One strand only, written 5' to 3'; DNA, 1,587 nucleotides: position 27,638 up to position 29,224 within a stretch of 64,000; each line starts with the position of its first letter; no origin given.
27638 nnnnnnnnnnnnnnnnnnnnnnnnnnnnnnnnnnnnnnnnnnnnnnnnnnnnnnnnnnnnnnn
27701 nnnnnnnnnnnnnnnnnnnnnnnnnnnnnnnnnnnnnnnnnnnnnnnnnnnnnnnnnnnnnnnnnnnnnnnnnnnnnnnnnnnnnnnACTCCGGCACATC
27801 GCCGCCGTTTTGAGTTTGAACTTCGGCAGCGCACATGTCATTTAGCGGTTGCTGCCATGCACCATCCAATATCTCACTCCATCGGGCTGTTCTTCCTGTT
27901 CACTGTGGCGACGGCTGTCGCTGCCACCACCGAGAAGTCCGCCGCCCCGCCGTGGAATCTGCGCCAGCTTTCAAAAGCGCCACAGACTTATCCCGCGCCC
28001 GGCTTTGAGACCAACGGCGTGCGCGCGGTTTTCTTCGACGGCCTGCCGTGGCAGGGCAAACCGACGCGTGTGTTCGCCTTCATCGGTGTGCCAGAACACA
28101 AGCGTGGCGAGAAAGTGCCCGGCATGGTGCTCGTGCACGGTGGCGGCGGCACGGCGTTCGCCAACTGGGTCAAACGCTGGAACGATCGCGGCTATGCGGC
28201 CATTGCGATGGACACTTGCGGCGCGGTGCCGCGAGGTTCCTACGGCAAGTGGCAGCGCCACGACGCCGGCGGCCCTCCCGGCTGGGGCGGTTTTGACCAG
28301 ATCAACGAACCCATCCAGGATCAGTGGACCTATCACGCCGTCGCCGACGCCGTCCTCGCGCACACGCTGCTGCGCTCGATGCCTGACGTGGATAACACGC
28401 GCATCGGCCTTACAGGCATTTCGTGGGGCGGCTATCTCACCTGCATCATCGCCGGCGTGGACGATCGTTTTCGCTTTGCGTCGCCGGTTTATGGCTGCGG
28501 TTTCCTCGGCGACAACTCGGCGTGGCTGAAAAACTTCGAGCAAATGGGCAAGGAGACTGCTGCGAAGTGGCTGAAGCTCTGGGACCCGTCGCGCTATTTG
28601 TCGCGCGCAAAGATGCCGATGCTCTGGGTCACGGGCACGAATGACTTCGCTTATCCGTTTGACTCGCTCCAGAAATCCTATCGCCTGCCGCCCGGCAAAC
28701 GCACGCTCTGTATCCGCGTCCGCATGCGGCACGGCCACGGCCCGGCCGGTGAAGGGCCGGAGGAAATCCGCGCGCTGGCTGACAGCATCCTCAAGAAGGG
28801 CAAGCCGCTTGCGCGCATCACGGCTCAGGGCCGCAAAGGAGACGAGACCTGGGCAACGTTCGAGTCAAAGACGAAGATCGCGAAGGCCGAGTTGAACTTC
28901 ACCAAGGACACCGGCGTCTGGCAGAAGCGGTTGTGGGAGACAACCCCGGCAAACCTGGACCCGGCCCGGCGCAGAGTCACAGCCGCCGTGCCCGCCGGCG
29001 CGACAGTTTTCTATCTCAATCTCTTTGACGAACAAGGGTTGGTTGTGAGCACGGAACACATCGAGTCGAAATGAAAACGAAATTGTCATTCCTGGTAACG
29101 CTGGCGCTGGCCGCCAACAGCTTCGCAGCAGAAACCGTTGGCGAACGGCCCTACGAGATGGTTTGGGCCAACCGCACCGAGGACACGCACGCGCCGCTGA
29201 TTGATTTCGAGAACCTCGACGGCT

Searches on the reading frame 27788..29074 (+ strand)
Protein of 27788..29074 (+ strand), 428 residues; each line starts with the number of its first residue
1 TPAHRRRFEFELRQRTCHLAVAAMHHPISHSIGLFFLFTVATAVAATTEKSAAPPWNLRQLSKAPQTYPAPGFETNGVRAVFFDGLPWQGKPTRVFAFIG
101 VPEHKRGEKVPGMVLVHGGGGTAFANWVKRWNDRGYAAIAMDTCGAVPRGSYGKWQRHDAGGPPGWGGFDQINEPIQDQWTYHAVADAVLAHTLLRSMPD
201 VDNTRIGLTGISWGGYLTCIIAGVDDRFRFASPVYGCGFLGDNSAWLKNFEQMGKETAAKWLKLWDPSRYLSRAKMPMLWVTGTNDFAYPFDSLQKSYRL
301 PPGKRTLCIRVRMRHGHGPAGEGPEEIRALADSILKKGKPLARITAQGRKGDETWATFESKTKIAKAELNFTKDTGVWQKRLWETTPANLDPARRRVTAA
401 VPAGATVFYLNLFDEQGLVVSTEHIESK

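Call 10: search_protein_families(library=pfam, proteins=[window:27788-29074:+], max_evalue=0.001)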
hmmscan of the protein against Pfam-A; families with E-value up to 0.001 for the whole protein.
window:27788-29074:+ (428 aa): 5 families
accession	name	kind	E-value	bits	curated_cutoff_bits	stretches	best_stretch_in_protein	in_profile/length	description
PF00326.27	Peptidase_S9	-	7.9e-11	42.3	22.6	1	175-318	35-188/213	Prolyl oligopeptidase family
PF05448.18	AXE1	-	8.6e-11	41.6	21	1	91-244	65-214/321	Acetyl xylan esterase (AXE1)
PF01738.24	DLH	-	3.4e-06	27.2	21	1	99-295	5-163/217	Dienelactone hydrolase family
PF02129.25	Peptidase_S15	-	2e-05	24.8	23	0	125-222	46-113/262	X-Pro dipeptidyl-peptidase (S15 family)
PF10142.15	PhoPQ_related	-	0.00016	21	20.3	1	251-349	237-334/367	PhoPQ-activated pathogenicity-related protein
